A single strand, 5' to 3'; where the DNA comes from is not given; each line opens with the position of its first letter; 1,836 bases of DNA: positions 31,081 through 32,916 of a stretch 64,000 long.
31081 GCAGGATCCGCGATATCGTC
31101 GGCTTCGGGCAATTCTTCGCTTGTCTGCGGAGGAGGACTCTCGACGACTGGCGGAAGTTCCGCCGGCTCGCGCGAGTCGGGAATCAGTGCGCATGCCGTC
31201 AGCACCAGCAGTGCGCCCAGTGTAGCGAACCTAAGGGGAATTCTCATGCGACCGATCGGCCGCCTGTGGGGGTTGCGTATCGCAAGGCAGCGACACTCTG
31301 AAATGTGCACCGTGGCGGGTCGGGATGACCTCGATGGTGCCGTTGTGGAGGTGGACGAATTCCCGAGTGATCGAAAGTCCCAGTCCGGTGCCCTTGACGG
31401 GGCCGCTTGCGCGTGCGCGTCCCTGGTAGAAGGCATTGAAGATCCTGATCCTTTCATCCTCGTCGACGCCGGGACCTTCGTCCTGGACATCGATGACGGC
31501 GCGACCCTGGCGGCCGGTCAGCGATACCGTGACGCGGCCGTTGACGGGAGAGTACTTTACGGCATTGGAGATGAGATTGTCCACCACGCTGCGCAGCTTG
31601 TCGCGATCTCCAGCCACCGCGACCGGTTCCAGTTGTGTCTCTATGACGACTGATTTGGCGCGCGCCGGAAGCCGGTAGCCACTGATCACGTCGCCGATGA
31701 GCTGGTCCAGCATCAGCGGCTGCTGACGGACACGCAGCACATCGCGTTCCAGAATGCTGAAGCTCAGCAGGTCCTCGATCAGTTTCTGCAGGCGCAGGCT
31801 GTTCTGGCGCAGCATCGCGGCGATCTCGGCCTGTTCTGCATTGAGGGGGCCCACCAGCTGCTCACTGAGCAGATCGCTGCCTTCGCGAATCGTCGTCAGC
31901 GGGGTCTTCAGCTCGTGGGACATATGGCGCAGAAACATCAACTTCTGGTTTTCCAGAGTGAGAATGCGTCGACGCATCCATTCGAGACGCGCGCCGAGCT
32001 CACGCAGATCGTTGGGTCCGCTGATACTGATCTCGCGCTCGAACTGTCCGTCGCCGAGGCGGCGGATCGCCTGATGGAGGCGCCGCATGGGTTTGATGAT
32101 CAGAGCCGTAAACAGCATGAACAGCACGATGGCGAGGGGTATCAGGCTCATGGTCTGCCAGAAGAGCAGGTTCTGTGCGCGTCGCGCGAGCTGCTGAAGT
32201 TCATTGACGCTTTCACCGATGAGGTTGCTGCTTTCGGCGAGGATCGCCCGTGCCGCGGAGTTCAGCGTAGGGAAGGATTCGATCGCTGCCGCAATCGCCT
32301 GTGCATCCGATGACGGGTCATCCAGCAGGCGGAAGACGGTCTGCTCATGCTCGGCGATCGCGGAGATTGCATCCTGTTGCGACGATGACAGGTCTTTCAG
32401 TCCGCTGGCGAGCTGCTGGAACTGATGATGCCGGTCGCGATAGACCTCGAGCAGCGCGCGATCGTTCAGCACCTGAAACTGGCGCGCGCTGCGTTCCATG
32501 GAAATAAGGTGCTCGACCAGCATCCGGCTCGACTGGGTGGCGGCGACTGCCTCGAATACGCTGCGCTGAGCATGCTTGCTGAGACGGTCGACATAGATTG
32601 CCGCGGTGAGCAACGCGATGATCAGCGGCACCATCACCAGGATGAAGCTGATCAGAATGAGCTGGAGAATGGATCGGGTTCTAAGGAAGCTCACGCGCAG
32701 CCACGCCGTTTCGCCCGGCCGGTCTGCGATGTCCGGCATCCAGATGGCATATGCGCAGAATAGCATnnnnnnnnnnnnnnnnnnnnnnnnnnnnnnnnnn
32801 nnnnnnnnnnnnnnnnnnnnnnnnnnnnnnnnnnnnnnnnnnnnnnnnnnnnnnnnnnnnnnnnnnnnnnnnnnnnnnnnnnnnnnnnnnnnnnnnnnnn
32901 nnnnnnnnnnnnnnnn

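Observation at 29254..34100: glrK-qseG-glrR homolog whose upstream glmY-equivalent position carries sigma-54-driven secreted EF-hand protein genes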

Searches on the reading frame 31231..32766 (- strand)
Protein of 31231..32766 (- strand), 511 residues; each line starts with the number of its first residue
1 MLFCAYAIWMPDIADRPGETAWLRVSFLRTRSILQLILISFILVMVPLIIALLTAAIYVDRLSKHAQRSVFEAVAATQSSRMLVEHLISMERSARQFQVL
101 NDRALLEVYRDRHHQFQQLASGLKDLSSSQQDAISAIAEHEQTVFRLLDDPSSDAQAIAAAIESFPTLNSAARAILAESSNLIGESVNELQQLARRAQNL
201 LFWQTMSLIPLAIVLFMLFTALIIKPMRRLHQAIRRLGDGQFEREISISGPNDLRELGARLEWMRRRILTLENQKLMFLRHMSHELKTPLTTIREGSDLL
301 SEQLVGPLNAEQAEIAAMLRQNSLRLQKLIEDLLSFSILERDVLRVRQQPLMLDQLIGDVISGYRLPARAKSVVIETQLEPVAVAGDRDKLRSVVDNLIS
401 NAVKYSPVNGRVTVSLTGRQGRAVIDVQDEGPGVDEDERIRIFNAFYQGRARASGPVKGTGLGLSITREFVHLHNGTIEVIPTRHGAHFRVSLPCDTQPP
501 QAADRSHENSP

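Call 6: search_protein_families(library=pfam, proteins=[window:31231-32766:-], max_evalue=0.01)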
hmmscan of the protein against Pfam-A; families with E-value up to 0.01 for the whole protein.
window:31231-32766:- (511 aa): 4 families
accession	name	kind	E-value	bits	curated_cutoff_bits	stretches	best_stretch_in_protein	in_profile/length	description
PF02518.31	HATPase_c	-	1.5e-25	90.2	26.4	1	386-495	1-109/111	Histidine kinase-, DNA gyrase B-, and HSP90-like ATPase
PF00512.31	HisKA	-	9.2e-15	54.9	26.9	1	275-340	2-64/66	His Kinase A (phospho-acceptor) domain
PF00672.30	HAMP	-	1e-09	39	25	1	219-268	2-51/53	HAMP domain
PF13581.12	HATPase_c_2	-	0.0016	18.9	27.4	1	387-472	28-110/127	Histidine kinase-like ATPase domain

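Call 7: search_protein_families(library=ncbifam, proteins=[window:31231-32766:-], max_evalue=0.01)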
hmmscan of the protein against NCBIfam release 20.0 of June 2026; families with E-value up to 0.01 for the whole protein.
window:31231-32766:- (511 aa): 86 families (the best 25 are shown)
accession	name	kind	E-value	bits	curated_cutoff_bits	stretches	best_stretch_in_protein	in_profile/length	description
NF008312.0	PRK11100.1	equivalog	3.3e-50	171.3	356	1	183-494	166-473/477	two-component system sensor histidine kinase CreC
NF033092.0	HK_WalK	equivalog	5e-49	167.4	725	2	271-495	368-594/594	cell wall metabolism sensor histidine kinase WalK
NF046044.1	PnpS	equivalog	1.8e-48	165.5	400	1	269-494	164-390/390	two-component system histidine kinase PnpS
TIGR02956.1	TMAO_torS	equivalog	2.6e-46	158.2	676.5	2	275-501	464-688/967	TMAO reductase system sensor histidine kinase/response regulator TorS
TIGR02966.1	phoR_proteo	equivalog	5.4e-45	153.8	334.2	1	268-492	107-332/333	phosphate regulon sensor histidine kinase PhoR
NF040691.1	MtrAB_MtrB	equivalog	2.4e-41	142.3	450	1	78-497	53-494/507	MtrAB system histidine kinase MtrB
NF041735.1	hist_kin_RppB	equivalog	1.4e-40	139.5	400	1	278-494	219-438/438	two-component system sensor histidine kinase RppB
NF007898.0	PRK10604.1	equivalog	3e-40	138.7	478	1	210-503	148-431/433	two-component system sensor histidine kinase RstB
NF007007.0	PRK09470.1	equivalog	3.5e-38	131.7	486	1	199-482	164-445/463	envelope stress sensor histidine kinase CpxA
NF047874.1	MASE3_PAS_HK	subfamily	1.5e-37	129.8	560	1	272-502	395-632/655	MASE3 domain-containing sensor histidine kinase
NF012163.2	BaeS_SmeS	equivalog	1.9e-37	129.3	500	1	52-482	20-444/457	sensor histidine kinase efflux regulator BaeS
NF007837.0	PRK10549.1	equivalog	2e-37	129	603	1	206-498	172-461/466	envelope stress sensor histidine kinase BaeS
NF007004.0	PRK09467.1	equivalog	3.1e-37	128.5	415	1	193-496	150-437/440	two-component system sensor histidine kinase EnvZ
TIGR01386.1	cztS_silS_copS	subfamily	1e-35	123.7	292.55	1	41-494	10-457/457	heavy metal sensor histidine kinase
NF058527.1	HistKinChvGCaul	equivalog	1.8e-34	119.4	740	1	197-494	226-532/535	two-component sensor histidine kinase ChvG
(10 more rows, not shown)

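Call 13: find_homologous_proteins(query=window:31231-32766:-, max_evalue=1e-20)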
Query window:31231-32766:- (511 aa): 5929 proteins with E <= 1e-20 among 8000 candidates; the best 120 are listed.
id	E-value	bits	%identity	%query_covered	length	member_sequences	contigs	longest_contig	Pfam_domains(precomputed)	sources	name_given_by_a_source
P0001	7.6e-296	999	91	100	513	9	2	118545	PF00672.31,PF02518.32,PF00512.32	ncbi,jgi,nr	ncbi:MAG: ATP-binding protein [Gammaproteobacteria bacterium]|jgi:two-component system sensor histid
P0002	1.6e-280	949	90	95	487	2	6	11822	PF00672.31,PF02518.32,PF00512.32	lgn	-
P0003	2.4e-273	925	85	98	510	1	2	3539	PF00672.31,PF02518.32,PF00512.32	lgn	-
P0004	5.2e-267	904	85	97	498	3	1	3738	PF00672.31,PF02518.32,PF00512.32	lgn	-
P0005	3.9e-242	822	81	94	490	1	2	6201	PF00672.31,PF02518.32,PF00512.32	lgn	-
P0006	2.3e-236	803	78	95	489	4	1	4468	PF00672.31,PF02518.32,PF00512.32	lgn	-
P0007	4.5e-236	802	80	92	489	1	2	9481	PF00672.31,PF02518.32,PF00512.32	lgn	-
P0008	2.5e-231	787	75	95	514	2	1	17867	PF00672.31,PF02518.32,PF00512.32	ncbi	-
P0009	2.7e-229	780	77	94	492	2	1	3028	PF00672.31,PF02518.32,PF00512.32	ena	-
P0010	1.4e-227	774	76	92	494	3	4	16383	PF00672.31,PF02518.32,PF00512.32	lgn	-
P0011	5.0e-227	772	75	94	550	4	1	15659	PF00672.31,PF02518.32,PF00512.32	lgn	-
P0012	4.8e-224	763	74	94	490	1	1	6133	PF00672.31,PF02518.32,PF00512.32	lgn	-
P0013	6.8e-222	755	75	92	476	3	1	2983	PF00672.31,PF02518.32,PF00512.32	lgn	-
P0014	2.6e-203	694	67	93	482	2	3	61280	PF00672.31,PF02518.32,PF00512.32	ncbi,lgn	-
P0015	1.7e-200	685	66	94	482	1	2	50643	PF00672.31,PF02518.32,PF00512.32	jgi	jgi:two-component system, NtrC family, sensor histidine kinase GlrK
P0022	8.9e-192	656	63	93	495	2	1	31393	PF00672.31,PF02518.32,PF00512.32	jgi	jgi:two-component system sensor histidine kinase GlrK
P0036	8.0e-181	620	63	92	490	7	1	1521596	PF00672.31,PF02518.32,PF00512.32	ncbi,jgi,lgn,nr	ncbi:MAG: HAMP domain-containing histidine kinase [Gammaproteobacteria bacterium]|nr:HAMP domain-con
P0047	1.8e-152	527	54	92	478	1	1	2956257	PF00672.31,PF13581.13,PF02518.32,PF00512.32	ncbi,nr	ncbi:HAMP domain-containing protein [Ectothiorhodospiraceae bacterium 2226]|nr:HAMP domain-containin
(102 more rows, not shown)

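Call 18: find_related_loci(query=A1, collection=genome_contigs, flank=7000)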
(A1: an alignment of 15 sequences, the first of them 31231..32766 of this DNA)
Query A1 (511 aa) in genome_contigs; peptide patterns used: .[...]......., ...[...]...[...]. (x = any residue, [..] = any of these).
600 stretches matched a pattern (row limit reached: there are more); 592 encode a relative of the query (tblastn E <= 1e-3); the best 80 are kept; 80 distinct loci.
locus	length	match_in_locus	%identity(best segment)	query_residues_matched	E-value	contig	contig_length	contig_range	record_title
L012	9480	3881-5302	46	25-495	8e-129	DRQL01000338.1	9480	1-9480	MAG TPA_asm: Gammaproteobacteria bacterium isolate HyVt-581 HyVt-581_k145_934248, whole genome shotgun sequence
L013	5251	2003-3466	44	25-510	3e-126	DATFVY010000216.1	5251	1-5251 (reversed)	MAG TPA_asm: Burkholderiales bacterium isolate SMAG_U9476 k141_11993505, whole genome shotgun sequence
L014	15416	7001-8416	44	31-498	8e-125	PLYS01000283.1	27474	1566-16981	MAG: Betaproteobacteria bacterium isolate palsa_1004 73.20120700_P3D.248_contig_15200, whole genome shotgun sequence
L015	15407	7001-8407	45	32-499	1e-124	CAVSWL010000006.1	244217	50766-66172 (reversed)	MAG: uncultured Gammaproteobacteria bacterium isolate MFD05684.bin.3.143 genome assembly, contig: contig_11831, whole ge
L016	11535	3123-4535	47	27-494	6e-123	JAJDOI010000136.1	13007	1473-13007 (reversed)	MAG: Thiogranum sp. isolate MASpbin.12 k141_605149, whole genome shotgun sequence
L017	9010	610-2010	44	31-495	7e-122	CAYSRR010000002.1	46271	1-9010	MAG TPA_asm: uncultured Streptomycetaceae bacterium isolate SRP344714_co2_10 genome assembly, contig: NODE_1819_length_4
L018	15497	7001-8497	44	11-495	4e-120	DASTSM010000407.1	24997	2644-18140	MAG TPA_asm: Gammaproteobacteria bacterium isolate SMAG_U2280 k141_1316558, whole genome shotgun sequence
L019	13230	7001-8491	42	15-495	4e-118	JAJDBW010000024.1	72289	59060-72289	MAG: Nitrospirota bacterium isolate OFTM308 OFTM308_23, whole genome shotgun sequence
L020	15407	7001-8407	42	31-495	2e-118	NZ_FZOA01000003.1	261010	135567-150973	Methylobacillus rhizosphaerae strain Ca-68, whole genome shotgun sequence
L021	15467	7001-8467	40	9-494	5e-117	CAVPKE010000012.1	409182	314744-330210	MAG: uncultured beta proteobacterium isolate MFD10007.bin.2.71 genome assembly, contig: contig_40337, whole genome shotg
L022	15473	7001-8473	42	16-498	1e-116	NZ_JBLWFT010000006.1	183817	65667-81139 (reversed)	Aquisalimonas sp. APHAB1-3 NODE_6_length_183817_cov_44.992531, whole genome shotgun sequence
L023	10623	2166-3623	43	24-510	7e-116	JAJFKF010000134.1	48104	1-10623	MAG: Gammaproteobacteria bacterium isolate OFTM314 OFTM314_133, whole genome shotgun sequence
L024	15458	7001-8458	41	10-494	2e-114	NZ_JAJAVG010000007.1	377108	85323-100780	Methylovorus mays strain VKM B-2221 platanus_K_25_97_7, whole genome shotgun sequence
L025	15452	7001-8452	42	18-498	7e-112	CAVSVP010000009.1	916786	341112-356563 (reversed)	MAG: uncultured proteobacterium isolate MFD05684.bin.1.338 genome assembly, contig: contig_16865, whole genome shotgun s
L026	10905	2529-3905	40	41-497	8e-112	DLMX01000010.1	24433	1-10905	MAG TPA_asm: Methylophilaceae bacterium UBA7525 UBA7525_contig_10562, whole genome shotgun sequence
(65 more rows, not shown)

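Call 23: find_encoding_contigs(protein=P0001, flank=6000, max_places=1)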
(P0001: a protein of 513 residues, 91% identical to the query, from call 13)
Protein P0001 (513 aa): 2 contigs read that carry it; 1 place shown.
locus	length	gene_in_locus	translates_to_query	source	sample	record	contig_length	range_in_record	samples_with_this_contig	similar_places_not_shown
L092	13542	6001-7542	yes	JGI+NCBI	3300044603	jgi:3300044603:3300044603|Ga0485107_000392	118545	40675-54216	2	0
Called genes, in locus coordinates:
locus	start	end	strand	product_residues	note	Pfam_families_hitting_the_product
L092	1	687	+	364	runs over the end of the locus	PF01636:APH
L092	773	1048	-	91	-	-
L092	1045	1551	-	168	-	PF12694:cpYpsA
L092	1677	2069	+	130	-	-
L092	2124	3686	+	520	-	PF19568:Spore_III_AA, PF00004:AAA (weak), PF03266:NTPase_1 (faint), PF13604:AAA_30 (weak), PF25516:PTPase, PF01424:R3H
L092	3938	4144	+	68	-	PF00313:CSD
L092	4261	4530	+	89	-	PF00076:RRM_1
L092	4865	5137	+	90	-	PF13499:EF-hand_7 (faint), PF00036:EF-hand_1 (faint), PF13202:EF-hand_5 (faint), PF13405:EF-hand_6 (faint)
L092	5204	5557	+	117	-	PF13202:EF-hand_5 (faint), PF00036:EF-hand_1 (faint)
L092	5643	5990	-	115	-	-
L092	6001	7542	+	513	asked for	PF00672:HAMP, PF00512:HisKA, PF02518:HATPase_c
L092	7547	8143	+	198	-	-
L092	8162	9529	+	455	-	PF00072:Response_reg, PF00158:Sigma54_activat, PF13191:AAA_16 (faint), PF14532:Sigma54_activ_2, PF07728:AAA_5 (weak), PF25601:AAA_lid_14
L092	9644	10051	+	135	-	PF12616:DUF3775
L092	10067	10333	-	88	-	-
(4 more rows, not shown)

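Call 24: find_encoding_contigs(protein=P0008, flank=6000, max_places=1)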
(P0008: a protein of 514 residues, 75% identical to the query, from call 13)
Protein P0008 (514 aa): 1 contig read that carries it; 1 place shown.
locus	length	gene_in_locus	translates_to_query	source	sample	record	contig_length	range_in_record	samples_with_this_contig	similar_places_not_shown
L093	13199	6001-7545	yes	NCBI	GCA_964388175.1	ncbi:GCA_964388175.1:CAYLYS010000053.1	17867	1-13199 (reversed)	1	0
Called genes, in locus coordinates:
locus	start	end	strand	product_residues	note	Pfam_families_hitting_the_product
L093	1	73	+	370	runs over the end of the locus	PF01636:APH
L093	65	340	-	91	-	-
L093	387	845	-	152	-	PF12694:cpYpsA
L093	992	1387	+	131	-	-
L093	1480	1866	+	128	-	-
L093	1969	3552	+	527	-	PF19568:Spore_III_AA, PF00004:AAA (weak), PF25516:PTPase, PF01424:R3H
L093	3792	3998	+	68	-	PF00313:CSD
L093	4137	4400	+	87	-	PF00076:RRM_1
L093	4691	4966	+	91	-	PF00036:EF-hand_1 (faint), PF13202:EF-hand_5 (faint)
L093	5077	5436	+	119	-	PF13202:EF-hand_5 (faint), PF13405:EF-hand_6 (faint), PF13499:EF-hand_7 (faint), PF00036:EF-hand_1 (faint)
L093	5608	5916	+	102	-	-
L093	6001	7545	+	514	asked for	PF00672:HAMP, PF00512:HisKA, PF02518:HATPase_c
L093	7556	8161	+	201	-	-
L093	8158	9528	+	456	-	PF00072:Response_reg, PF00158:Sigma54_activat, PF14532:Sigma54_activ_2, PF07728:AAA_5 (weak), PF25601:AAA_lid_14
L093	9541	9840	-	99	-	-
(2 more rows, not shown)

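Call 25: find_encoding_contigs(protein=P0014, flank=6000, max_places=1)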
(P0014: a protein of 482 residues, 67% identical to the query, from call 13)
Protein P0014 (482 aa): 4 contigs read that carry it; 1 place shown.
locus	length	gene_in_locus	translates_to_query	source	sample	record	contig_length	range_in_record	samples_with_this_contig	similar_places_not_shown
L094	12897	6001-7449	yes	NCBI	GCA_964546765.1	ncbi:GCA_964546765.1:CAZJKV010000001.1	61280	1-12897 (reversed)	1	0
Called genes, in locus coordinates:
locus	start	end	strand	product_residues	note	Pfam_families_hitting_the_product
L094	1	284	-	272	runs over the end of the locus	PF18306:LDcluster4, PF03641:Lysine_decarbox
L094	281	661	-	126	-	PF00903:Glyoxalase, PF13669:Glyoxalase_4, PF18029:Glyoxalase_6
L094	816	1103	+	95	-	-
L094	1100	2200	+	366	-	PF01636:APH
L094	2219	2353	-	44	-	-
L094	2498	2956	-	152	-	PF12694:cpYpsA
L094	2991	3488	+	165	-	-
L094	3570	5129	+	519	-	PF19568:Spore_III_AA, PF00004:AAA (weak), PF13604:AAA_30 (faint), PF25516:PTPase, PF01424:R3H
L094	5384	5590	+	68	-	PF00313:CSD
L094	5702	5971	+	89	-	PF00076:RRM_1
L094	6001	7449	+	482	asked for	PF00672:HAMP, PF00512:HisKA, PF02518:HATPase_c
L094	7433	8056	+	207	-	-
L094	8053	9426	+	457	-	PF00072:Response_reg, PF00158:Sigma54_activat, PF14532:Sigma54_activ_2, PF00004:AAA (weak), PF07728:AAA_5, PF25601:AAA_lid_14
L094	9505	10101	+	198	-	PF01726:LexA_DNA_bind, PF00717:Peptidase_S24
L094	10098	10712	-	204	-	PF12007:DUF3501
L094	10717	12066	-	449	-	PF02754:CCG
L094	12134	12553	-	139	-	PF00210:Ferritin (faint), PF02915:Rubrerythrin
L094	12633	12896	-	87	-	?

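Call 26: find_encoding_contigs(protein=P0036, flank=6000, max_places=1)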
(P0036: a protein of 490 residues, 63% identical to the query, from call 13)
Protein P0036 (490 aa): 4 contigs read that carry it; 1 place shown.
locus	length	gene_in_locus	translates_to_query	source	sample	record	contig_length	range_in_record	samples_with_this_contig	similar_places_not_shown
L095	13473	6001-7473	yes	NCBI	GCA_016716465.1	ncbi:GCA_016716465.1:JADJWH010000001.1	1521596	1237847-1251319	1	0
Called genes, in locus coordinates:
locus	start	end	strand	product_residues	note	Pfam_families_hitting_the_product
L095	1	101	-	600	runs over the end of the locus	PF00999:Na_H_Exchanger, PF02254:TrkA_N, PF27452:KefB_C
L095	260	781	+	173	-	PF01936:NYN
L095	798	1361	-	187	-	-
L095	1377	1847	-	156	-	PF12694:cpYpsA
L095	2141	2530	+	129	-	-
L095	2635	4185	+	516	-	PF19568:Spore_III_AA, PF00004:AAA (weak), PF13604:AAA_30 (weak), PF25516:PTPase, PF01424:R3H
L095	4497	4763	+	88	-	PF00076:RRM_1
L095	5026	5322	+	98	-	PF13202:EF-hand_5 (faint), PF13499:EF-hand_7 (weak), PF00036:EF-hand_1 (faint), PF13405:EF-hand_6 (faint)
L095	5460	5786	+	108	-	-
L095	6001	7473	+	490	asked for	PF00672:HAMP, PF00512:HisKA, PF02518:HATPase_c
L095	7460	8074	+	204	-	-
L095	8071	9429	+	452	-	PF00072:Response_reg, PF00158:Sigma54_activat, PF14532:Sigma54_activ_2, PF07728:AAA_5 (weak), PF25601:AAA_lid_14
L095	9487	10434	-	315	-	PF01544:CorA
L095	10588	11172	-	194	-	PF12007:DUF3501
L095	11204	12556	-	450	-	PF02754:CCG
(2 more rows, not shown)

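Call 27: find_encoding_contigs(protein=P0047, flank=6000, max_places=1)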
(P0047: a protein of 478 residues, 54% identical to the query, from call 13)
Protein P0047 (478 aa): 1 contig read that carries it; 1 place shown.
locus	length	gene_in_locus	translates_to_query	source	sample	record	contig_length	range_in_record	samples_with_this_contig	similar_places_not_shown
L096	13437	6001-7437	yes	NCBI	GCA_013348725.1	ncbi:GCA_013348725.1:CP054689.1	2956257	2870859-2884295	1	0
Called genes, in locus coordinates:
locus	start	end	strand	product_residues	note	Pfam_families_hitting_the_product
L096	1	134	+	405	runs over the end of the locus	PF00483:NTP_transferase, PF24894:Hexapep_GlmU, PF25084:LbH_EIF2B, PF25247:LbH_GLGC (faint)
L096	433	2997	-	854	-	PF11791:Aconitase_B_N, PF06434:Aconitase_2_N, PF00330:Aconitase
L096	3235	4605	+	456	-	PF00206:Lyase_1, PF08328:ASL_C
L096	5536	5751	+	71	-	-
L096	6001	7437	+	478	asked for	PF13581:HATPase_c_2 (faint), PF00672:HAMP, PF00512:HisKA, PF02518:HATPase_c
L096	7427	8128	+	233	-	-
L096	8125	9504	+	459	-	PF00072:Response_reg, PF00158:Sigma54_activat, PF13191:AAA_16 (weak), PF14532:Sigma54_activ_2, PF07728:AAA_5 (weak), PF25601:AAA_lid_14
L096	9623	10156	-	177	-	PF03352:Adenine_glyco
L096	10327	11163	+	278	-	PF17954:Pirin_C_2 (faint), PF02678:Pirin, PF05726:Pirin_C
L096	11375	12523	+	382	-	PF00266:Aminotran_5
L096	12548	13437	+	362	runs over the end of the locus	PF00027:cNMP_binding, PF00581:Rhodanese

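Call 28: find_encoding_contigs(protein=P0022, flank=6000, max_places=1)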
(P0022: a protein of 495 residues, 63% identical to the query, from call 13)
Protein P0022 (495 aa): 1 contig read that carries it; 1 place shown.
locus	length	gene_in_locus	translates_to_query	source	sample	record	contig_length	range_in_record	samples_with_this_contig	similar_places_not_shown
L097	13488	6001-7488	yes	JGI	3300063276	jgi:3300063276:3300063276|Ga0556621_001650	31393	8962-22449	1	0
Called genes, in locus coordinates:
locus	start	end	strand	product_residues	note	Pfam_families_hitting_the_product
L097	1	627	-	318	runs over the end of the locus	PF07044:DUF1329 (faint), PF17131:TP_0789-like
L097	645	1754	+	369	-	PF01636:APH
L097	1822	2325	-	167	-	PF12694:cpYpsA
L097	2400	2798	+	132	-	-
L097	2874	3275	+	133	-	-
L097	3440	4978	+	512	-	PF19568:Spore_III_AA, PF25516:PTPase, PF01424:R3H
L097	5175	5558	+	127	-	PF13202:EF-hand_5 (weak), PF13405:EF-hand_6 (faint), PF13499:EF-hand_7 (faint), PF00036:EF-hand_1 (faint)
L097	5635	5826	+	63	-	-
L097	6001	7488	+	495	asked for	PF00672:HAMP, PF00512:HisKA, PF02518:HATPase_c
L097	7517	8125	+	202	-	-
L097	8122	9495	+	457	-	PF00072:Response_reg, PF00158:Sigma54_activat, PF14532:Sigma54_activ_2, PF07728:AAA_5 (weak), PF25601:AAA_lid_14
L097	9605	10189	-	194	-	PF12007:DUF3501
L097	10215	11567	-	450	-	PF02754:CCG (weak)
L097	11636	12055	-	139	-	PF00210:Ferritin (faint), PF02915:Rubrerythrin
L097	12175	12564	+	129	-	PF12616:DUF3775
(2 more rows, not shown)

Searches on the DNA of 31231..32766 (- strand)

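Call 38: search_rna_families(sources=[L072, L087, L096, L059], threshold=evalue, max_evalue=0.01)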
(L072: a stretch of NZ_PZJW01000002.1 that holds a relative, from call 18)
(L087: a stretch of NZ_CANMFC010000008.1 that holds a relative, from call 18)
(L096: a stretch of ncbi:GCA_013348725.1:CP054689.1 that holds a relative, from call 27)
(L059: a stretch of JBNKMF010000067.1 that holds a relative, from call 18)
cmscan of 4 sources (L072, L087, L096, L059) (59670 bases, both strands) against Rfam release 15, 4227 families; matches with E-value up to 0.01: 0.
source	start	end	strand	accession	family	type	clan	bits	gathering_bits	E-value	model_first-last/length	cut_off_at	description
